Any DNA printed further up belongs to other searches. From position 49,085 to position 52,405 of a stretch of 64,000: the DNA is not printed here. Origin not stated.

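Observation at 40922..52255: Truncated Dot/Icm region II (icmN to icmB) lacking icmT-icmO, with duplicated full-length DotI paralogs and a half-size DotG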

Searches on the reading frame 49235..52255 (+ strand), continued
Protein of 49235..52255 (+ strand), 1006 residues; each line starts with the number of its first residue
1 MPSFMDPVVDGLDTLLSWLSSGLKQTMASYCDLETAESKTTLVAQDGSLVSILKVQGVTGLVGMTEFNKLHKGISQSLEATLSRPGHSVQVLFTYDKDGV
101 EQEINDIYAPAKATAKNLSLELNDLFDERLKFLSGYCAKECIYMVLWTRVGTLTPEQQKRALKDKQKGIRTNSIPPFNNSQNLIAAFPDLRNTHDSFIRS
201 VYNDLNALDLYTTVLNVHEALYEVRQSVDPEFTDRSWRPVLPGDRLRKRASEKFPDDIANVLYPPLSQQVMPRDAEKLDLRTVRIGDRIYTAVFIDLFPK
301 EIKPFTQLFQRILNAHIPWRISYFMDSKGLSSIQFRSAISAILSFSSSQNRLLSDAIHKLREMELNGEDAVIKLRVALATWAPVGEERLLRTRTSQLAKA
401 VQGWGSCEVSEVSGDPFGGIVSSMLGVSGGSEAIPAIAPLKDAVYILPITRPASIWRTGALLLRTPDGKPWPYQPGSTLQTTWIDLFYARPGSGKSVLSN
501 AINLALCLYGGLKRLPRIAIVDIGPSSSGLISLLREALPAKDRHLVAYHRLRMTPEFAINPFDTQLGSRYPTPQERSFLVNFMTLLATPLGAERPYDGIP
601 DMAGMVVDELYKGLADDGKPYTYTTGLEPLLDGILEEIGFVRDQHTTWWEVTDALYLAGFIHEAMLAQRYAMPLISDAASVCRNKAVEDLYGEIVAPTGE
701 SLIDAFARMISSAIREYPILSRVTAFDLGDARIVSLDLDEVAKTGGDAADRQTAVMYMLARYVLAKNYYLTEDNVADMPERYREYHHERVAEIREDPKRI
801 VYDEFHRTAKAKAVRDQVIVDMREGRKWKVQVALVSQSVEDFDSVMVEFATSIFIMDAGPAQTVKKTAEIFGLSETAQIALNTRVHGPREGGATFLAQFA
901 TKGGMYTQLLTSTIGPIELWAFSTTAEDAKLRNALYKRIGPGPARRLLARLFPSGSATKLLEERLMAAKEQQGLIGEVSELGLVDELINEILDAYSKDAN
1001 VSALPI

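Call 24: search_protein_families(library=ncbifam, proteins=[L022:1-1614:+, L006:682-3063:+, L029:2-2728:+, L009:1-1833:+, L003:1519-2121:-, L003:142-675:-, L026:2-505:+, L012:1-870:+, L023:3-731:+, L013:1-1593:+], max_evalue=0.00001)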
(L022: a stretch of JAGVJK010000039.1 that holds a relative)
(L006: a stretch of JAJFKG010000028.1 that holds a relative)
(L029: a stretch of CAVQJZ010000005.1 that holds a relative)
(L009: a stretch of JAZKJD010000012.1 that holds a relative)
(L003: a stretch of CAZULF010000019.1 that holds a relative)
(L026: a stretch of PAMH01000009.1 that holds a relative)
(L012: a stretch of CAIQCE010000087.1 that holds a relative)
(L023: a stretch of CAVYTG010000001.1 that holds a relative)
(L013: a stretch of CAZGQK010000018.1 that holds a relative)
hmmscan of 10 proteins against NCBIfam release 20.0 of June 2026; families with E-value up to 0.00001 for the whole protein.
L022:1-1614:+ (537 aa): 2 families
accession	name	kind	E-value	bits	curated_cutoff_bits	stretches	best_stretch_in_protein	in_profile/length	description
NF007793.0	PRK10490.1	equivalog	7.7e-140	467.6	1123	1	1-534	107-643/895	two-component system sensor histidine kinase KdpD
NF038185.1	KdpD_non_kinase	exception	3.5e-67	227.3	550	1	1-269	103-372/373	KdpD-like non-kinase potassium sensor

L006:682-3063:+ (793 aa): 5 families
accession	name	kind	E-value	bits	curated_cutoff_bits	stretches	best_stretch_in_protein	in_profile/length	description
NF041447.1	TrbC_conju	equivalog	1.7e-110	370.5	800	1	29-612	12-605/685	F-type conjugative transfer protein TrbC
TIGR03743.1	SXT_TraD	subfamily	7.1e-16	57.8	366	1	120-193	163-236/636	conjugative transfer system coupling protein TraD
NF045973.1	conju_CD1115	equivalog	2.7e-10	39.7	250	0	128-264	20-147/442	VirD4-like conjugal transfer protein, CD1115 family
NF041017.1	DNA_import_CedB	equivalog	2.6e-09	36.3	700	1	109-171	252-315/590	DNA import protein CedB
TIGR03754.1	conj_TOL_TraD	equivalog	1.6e-07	30.3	647.55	1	120-192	168-240/643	type IV conjugative transfer system coupling protein TraD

L029:2-2728:+ (908 aa): 0 families

L009:1-1833:+ (610 aa): 2 families
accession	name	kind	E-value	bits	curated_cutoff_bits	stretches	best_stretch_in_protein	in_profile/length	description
NF041447.1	TrbC_conju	equivalog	6.2e-79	266.2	800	1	1-430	179-606/685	F-type conjugative transfer protein TrbC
NF045973.1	conju_CD1115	equivalog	5.8e-07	28.7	250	1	253-377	291-412/442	VirD4-like conjugal transfer protein, CD1115 family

L003:1519-2121:- (200 aa): 4 families
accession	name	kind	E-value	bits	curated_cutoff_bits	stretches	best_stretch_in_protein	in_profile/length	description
NF008010.0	PRK10739.1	equivalog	5e-58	196.4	215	1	4-195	4-196/197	YhgN family NAAT transporter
TIGR00427.1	TIGR00427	subfamily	1.9e-34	119.2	99.2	1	7-189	10-200/201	NAAT family transporter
NF008228.0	PRK10995.1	equivalog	1.9e-30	105.7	162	1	7-191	11-214/223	MarC family NAAT transporter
NF008320.0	PRK11111.1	equivalog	5.7e-24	84.7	216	1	9-194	16-210/215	YchE family NAAT transporter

L003:142-675:- (177 aa): 2 families
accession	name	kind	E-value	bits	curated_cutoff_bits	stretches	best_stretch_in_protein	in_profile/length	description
NF003843.0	PRK05422.1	equivalog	1.8e-64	216.1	130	1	27-175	7-154/156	SsrA-binding protein SmpB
TIGR00086.1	smpB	equivalog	4.9e-52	175.8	119.1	1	33-173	2-142/144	SsrA-binding protein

L026:2-505:+ (167 aa): 19 families
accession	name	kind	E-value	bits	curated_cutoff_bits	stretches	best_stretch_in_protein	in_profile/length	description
TIGR02063.1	RNase_R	equivalog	5.4e-76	256.4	597.85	1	1-167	541-710/711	ribonuclease R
NF008648.0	PRK11642.1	equivalog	3.8e-69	233.8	982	1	1-167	551-725/813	ribonuclease R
TIGR00358.1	3_prime_RNase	superfamily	5.5e-65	219.9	368.6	1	2-167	489-657/657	VacB/RNase II family 3'-5' exoribonuclease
NF003455.0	PRK05054.1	equivalog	3.8e-19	68.3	542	1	3-162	483-639/645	exoribonuclease II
TIGR02062.1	RNase_B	equivalog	2.6e-15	55.5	641.9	1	4-162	486-642/646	exoribonuclease II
NF006333.0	PRK08563.1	equivalog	6.9e-11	42.1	143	1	86-161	82-155/188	DNA-directed RNA polymerase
NF040579.1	S1_dom_CvfD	subfamily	2.6e-09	37.3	117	1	84-164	2-70/113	CvfD/Ygs/GSP13 family RNA-binding post-transcriptional regulator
NF005973.0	PRK08059.1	equivalog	4.8e-09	36.4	148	1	84-163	6-73/123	S1 domain-containing post-transcriptional regulator GSP13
NF005911.0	PRK07899.1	equivalog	1.7e-08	33.6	691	1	83-164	291-360/486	30S ribosomal protein S1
NF004952.0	PRK06299.1-2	equivalog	4.9e-08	31.8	524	1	85-163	218-283/580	30S ribosomal protein S1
TIGR00448.1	rpoE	equivalog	8.3e-08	32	124.2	1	85-161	81-155/179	DNA-directed RNA polymerase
NF004956.0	PRK06299.1-6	equivalog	8.4e-08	31.2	711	1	83-164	370-438/554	30S ribosomal protein S1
NF000907.0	PRK00087.1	equivalog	9.4e-08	30.7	624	1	84-163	562-629/671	bifunctional 4-hydroxy-3-methylbut-2-enyl diphosphate reductase/30S ribosomal protein S1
NF005208.0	PRK06676.1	equivalog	1.9e-07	30.4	368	1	84-164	192-259/391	30S ribosomal protein S1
NF004953.0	PRK06299.1-3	equivalog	4.1e-07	28.7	720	1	84-162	212-277/580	30S ribosomal protein S1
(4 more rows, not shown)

L012:1-870:+ (289 aa): 1 family
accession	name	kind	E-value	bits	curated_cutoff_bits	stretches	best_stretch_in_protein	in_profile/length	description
NF041447.1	TrbC_conju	equivalog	4.7e-15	55.1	800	1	3-110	498-608/685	F-type conjugative transfer protein TrbC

L023:3-731:+ (242 aa): 5 families
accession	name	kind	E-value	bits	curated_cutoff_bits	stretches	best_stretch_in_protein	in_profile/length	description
NF007704.0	PRK10396.1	equivalog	1.1e-19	71.3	149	1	43-233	34-220/221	hypothetical protein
TIGR02292.1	ygfB_yecA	subfamily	3e-14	53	33.8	1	25-195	7-176/179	UPF0149 family protein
NF004088.0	PRK05590.1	equivalog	2.1e-07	31.4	140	1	209-232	140-163/166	hypothetical protein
NF002592.0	PRK02250.1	equivalog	4.1e-07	30.3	158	1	207-232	141-166/167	hypothetical protein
TIGR04102.1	SWIM_PBPRA1643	hypoth_equivalog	2.7e-06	27.7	68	1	211-232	86-107/108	PBPRA1643 family SWIM/SEC-C metal-binding motif protein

L013:1-1593:+ (530 aa): 1 family
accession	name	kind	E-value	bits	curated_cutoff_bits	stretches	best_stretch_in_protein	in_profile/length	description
NF041447.1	TrbC_conju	equivalog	2.4e-65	221.3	800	1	15-347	271-599/685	F-type conjugative transfer protein TrbC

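Call 55: search_protein_families(library=pfam, proteins=[L001:452-2059:+, L001:2065-3873:+, L021:496-1227:+, L021:1377-3113:-, L021:3053-3994:-], max_evalue=0.00001)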
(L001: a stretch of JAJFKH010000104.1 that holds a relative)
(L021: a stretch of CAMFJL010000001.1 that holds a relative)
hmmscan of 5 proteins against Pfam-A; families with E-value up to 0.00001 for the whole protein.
L001:452-2059:+ (535 aa): 6 families
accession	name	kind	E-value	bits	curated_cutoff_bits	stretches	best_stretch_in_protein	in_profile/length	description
PF12796.13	Ank_2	-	1.1e-20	74.4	27.3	1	19-111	3-89/90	Ankyrin repeats (3 copies)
PF13637.12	Ank_4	-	3.6e-13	49.8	22.7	1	49-93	1-44/50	Ankyrin repeats (many copies)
PF00023.36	Ank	-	5.6e-11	42.5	21.1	0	45-76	2-32/33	Ankyrin repeat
PF13857.12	Ank_5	-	3.7e-10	40.4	27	0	35-84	6-54/56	Ankyrin repeats (many copies)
PF13606.12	Ank_3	-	1.7e-08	34.4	22.3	0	79-102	2-23/30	Ankyrin repeat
PF24521.3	Ank_KRIT1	-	9e-06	25.9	80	0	15-105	20-109/149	KRIT1 ankyrin-repeats domain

L001:2065-3873:+ (602 aa): 6 families
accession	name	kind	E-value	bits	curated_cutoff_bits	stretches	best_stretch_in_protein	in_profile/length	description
PF12796.13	Ank_2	-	2.2e-23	83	27.3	1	22-92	4-71/90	Ankyrin repeats (3 copies)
PF13857.12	Ank_5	-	5.5e-18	65.3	27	1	37-85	6-53/56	Ankyrin repeats (many copies)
PF13637.12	Ank_4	-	2.4e-15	56.7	22.7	1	21-67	3-50/50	Ankyrin repeats (many copies)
PF00023.36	Ank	-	1e-14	54.2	21.1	1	46-78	1-32/33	Ankyrin repeat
PF13606.12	Ank_3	-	1.2e-11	44.1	22.3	0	46-70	1-24/30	Ankyrin repeat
PF24521.3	Ank_KRIT1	-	4.1e-07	30.3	80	0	17-77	20-76/149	KRIT1 ankyrin-repeats domain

L021:496-1227:+ (243 aa): 2 families
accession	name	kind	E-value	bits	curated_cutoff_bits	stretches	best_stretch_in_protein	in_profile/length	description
PF00175.26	NAD_binding_1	-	1.8e-17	64.4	22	1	114-220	1-106/109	Oxidoreductase NAD-binding domain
PF00970.30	FAD_binding_6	-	9.4e-14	52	21.1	1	7-101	2-97/99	Oxidoreductase FAD-binding domain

L021:1377-3113:- (578 aa): 2 families
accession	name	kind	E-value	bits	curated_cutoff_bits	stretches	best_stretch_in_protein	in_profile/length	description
PF00501.34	AMP-binding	-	3.7e-88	296.4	29.9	1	57-445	4-384/384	AMP-binding enzyme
PF13193.12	AMP-binding_C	-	1.5e-19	71.1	24.5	1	496-570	1-76/76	AMP-binding enzyme C-terminal domain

L021:3053-3994:- (313 aa): 2 families
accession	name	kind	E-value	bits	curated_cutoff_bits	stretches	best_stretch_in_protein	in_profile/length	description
PF03775.22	MinC_C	-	2.8e-30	104.8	33.2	1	205-305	1-101/102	Septum formation inhibitor MinC, C-terminal domain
PF05209.18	MinC_N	-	7.9e-18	64.8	27.3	1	86-158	1-71/71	Septum formation inhibitor MinC, N-terminal domain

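Call 94: find_encoding_contigs(protein=P0002, flank=10000, max_places=2)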
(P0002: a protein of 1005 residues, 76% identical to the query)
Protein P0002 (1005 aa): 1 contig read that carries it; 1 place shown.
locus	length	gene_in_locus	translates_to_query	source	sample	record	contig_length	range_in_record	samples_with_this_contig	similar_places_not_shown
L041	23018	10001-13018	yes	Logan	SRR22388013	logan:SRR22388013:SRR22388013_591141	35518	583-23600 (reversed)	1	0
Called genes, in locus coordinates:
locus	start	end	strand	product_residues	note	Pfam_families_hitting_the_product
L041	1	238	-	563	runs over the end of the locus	PF27104:FimW_N, PF27125:FimW_C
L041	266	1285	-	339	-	PF04055:Radical_SAM (weak)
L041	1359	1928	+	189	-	PF08207:EFP_N, PF01132:EFP, PF09285:Elong-fact-P_C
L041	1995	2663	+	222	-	PF13441:Gly-zipper_YMGG (weak), PF00691:OmpA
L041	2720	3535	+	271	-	PF11393:T4BSS_DotI_IcmL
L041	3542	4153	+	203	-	PF11393:T4BSS_DotI_IcmL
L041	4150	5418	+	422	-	PF12293:T4BSS_DotH_IcmK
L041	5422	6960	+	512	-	PF03743:TrbI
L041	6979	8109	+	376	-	-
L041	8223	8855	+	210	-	-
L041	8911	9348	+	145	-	-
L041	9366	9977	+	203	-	-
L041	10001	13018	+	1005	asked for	-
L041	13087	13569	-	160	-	PF04461:YajQ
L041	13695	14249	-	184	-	-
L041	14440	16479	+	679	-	PF19310:TOP_N, PF01432:Peptidase_M3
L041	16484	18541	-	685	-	PF03169:OPT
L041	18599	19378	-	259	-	PF01427:Peptidase_M15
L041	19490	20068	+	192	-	PF05036:SPOR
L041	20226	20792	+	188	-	PF03729:DUF308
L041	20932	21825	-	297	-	-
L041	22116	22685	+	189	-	PF00227:Proteasome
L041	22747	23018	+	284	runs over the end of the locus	?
